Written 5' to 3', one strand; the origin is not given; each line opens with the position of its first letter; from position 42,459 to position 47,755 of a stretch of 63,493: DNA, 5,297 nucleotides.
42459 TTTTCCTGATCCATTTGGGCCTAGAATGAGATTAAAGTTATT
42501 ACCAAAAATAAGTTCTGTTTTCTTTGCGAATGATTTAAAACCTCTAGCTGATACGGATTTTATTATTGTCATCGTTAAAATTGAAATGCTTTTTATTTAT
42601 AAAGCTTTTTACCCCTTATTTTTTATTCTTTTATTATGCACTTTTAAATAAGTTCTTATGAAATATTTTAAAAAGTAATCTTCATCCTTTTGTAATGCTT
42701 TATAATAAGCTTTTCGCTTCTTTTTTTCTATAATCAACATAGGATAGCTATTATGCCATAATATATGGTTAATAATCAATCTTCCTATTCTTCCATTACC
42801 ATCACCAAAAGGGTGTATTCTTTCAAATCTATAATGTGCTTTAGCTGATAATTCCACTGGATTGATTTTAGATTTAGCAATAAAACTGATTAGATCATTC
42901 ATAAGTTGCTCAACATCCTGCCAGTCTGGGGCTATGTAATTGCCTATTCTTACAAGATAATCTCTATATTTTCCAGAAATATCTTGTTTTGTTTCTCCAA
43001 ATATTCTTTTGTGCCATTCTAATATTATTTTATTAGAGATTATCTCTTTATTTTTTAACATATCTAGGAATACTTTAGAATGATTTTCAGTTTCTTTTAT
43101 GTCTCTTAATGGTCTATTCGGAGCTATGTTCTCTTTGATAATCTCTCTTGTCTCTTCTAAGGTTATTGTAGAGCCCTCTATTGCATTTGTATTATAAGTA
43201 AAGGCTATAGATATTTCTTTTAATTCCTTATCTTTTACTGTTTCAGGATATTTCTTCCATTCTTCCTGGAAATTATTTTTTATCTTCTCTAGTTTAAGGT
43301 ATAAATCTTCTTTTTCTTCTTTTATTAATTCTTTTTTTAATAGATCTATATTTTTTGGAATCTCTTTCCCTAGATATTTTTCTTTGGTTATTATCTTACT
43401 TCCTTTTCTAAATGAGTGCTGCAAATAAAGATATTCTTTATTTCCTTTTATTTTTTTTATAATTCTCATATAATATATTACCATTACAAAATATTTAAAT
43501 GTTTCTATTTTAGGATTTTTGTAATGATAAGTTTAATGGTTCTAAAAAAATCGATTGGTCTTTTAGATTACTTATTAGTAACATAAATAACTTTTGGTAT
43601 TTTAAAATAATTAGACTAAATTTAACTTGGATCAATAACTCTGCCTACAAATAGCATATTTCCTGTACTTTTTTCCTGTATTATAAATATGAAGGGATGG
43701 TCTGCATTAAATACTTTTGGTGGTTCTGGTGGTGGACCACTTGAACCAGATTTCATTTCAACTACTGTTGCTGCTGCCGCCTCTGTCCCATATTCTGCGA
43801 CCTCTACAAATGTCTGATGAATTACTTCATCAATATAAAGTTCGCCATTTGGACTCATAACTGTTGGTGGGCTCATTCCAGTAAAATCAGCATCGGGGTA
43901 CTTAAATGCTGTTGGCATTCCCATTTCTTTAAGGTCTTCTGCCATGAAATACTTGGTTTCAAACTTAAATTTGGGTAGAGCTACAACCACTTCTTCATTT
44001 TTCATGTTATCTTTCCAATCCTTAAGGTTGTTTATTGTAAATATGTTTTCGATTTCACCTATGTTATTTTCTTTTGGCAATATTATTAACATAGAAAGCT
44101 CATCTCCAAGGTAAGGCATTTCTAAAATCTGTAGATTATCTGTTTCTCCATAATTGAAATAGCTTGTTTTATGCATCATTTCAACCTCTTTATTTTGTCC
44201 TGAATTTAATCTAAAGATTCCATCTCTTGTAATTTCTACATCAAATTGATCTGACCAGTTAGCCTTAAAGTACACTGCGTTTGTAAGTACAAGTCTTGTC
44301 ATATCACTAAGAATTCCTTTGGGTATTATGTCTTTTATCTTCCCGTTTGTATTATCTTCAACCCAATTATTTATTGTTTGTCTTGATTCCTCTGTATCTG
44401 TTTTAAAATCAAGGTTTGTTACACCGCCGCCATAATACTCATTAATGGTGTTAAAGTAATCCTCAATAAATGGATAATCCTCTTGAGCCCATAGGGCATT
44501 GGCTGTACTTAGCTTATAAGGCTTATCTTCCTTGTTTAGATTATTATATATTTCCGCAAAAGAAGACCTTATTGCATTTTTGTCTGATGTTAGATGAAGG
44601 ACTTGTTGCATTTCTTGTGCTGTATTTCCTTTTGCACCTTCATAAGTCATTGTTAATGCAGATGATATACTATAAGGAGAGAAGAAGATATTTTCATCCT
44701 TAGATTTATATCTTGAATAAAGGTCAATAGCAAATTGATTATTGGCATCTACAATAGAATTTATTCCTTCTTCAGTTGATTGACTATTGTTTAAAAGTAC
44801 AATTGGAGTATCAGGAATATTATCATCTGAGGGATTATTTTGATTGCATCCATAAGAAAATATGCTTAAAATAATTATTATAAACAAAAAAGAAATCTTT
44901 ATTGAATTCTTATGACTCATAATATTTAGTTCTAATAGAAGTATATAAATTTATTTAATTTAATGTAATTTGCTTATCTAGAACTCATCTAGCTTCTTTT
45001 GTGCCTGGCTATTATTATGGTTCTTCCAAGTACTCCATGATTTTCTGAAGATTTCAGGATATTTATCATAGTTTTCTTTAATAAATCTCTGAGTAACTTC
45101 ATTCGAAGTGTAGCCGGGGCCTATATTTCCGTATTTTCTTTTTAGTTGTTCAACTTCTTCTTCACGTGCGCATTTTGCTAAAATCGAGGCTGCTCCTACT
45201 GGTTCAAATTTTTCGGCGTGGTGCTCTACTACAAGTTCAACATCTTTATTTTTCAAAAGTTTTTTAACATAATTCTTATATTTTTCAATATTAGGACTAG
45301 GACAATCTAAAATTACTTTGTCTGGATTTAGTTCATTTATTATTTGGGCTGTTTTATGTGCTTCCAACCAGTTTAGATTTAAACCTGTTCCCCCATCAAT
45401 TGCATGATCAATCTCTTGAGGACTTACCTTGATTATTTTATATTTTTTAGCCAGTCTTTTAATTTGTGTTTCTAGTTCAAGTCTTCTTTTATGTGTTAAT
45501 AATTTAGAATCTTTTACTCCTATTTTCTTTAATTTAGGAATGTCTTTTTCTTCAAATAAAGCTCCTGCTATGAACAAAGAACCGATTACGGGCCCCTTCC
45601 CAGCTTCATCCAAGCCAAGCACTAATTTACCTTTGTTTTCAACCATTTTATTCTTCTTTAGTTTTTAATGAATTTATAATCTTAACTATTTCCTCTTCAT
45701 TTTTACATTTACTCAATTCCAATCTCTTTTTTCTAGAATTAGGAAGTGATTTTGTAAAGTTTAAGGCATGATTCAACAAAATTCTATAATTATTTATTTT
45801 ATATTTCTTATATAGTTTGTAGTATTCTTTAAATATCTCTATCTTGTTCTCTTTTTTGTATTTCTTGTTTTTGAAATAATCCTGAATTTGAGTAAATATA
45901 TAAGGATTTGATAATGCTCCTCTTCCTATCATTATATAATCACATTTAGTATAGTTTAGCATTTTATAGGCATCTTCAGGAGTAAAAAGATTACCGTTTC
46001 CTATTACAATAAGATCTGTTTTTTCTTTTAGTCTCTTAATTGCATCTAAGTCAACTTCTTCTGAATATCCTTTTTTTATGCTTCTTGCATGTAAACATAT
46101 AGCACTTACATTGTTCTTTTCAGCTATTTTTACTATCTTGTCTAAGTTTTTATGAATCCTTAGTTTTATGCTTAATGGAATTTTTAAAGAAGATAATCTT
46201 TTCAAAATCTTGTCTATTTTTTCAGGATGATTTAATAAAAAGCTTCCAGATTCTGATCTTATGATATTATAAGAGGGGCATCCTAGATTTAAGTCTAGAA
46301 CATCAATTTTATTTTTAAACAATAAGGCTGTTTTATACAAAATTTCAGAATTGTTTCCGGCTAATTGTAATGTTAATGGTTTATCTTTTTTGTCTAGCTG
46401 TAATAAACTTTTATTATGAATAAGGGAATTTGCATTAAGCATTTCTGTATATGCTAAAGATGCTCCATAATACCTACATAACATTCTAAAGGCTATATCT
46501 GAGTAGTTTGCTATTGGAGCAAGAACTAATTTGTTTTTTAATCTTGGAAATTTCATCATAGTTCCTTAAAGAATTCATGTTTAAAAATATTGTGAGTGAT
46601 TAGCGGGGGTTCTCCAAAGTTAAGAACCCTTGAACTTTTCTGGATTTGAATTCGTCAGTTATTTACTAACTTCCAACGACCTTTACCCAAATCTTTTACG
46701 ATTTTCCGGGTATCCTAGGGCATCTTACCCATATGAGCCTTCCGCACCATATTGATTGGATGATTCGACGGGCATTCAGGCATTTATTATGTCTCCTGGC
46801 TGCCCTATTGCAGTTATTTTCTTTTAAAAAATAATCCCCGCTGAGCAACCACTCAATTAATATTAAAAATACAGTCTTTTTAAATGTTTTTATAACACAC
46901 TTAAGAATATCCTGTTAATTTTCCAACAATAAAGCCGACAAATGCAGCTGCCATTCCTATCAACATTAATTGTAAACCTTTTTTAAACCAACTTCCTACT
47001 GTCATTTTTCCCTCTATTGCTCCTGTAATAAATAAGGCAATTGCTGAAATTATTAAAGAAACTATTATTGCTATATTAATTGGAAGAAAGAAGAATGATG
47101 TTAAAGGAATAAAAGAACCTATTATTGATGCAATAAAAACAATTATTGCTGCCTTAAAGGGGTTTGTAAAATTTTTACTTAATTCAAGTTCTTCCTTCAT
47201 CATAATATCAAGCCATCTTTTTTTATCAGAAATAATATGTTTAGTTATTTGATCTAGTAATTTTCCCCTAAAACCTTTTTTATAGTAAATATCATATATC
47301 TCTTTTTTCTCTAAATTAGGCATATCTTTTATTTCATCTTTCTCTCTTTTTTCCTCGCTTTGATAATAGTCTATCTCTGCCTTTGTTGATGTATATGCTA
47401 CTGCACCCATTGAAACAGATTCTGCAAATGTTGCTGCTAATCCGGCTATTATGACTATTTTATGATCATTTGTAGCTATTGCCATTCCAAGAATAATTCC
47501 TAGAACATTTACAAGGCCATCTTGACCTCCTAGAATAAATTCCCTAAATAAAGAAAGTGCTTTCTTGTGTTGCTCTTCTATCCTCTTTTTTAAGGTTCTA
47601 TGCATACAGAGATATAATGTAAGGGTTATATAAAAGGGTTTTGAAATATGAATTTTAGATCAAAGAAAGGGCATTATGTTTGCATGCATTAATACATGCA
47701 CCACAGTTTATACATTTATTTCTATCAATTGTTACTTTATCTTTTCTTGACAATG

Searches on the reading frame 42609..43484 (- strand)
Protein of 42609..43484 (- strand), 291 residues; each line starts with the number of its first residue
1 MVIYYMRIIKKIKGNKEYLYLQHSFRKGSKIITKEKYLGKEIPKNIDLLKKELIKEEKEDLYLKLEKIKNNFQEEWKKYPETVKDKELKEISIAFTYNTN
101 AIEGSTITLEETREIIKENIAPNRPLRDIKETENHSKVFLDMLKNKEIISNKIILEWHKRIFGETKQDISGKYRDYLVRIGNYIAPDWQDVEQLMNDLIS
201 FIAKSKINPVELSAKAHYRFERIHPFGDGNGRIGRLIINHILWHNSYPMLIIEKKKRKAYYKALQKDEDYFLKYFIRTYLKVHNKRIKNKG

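Call 56: search_protein_families(library=pfam, proteins=[window:42609-43484:-], max_evalue=0.0001)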
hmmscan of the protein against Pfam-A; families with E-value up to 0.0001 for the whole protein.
window:42609-43484:- (291 aa): 1 family
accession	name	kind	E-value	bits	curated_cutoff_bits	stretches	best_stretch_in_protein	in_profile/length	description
PF02661.23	Fic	-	1.7e-22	80.5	24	1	150-242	3-93/93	Fic/DOC family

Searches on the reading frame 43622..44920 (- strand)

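Call 8: search_protein_families(library=pfam, proteins=[window:43622-44920:-], max_evalue=0.001)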
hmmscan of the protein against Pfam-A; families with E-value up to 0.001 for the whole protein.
window:43622-44920:- (432 aa): 1 family
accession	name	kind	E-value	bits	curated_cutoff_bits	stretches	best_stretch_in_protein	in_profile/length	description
PF00079.25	Serpin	-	7e-124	414.2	27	1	59-431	2-370/370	Serpin (serine protease inhibitor)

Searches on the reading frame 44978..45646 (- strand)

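Call 56: search_protein_families(library=pfam, proteins=[window:44978-45646:-], max_evalue=0.0001)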
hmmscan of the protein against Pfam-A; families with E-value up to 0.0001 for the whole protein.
window:44978-45646:- (222 aa): 1 family
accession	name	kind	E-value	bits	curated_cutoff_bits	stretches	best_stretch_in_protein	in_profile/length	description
PF01351.25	RNase_HII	-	2e-37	129.5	25.8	1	10-206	1-198/199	Ribonuclease HII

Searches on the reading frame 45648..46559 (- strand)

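Call 56: search_protein_families(library=pfam, proteins=[window:45648-46559:-], max_evalue=0.0001)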
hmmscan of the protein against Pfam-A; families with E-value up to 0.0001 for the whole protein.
window:45648-46559:- (303 aa): 1 family
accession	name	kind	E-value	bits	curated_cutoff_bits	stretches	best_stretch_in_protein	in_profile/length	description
PF01207.24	Dus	-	7.8e-61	206.3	20.4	1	13-291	2-298/311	Dihydrouridine synthase (Dus)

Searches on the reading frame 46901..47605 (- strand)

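Call 56: search_protein_families(library=pfam, proteins=[window:46901-47605:-], max_evalue=0.0001)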
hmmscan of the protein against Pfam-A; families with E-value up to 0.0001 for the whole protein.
window:46901-47605:- (234 aa): 1 family
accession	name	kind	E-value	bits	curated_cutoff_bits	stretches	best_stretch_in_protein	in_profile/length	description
PF01988.24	VIT1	-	3.6e-62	210.4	28.1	1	20-229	1-214/214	VIT family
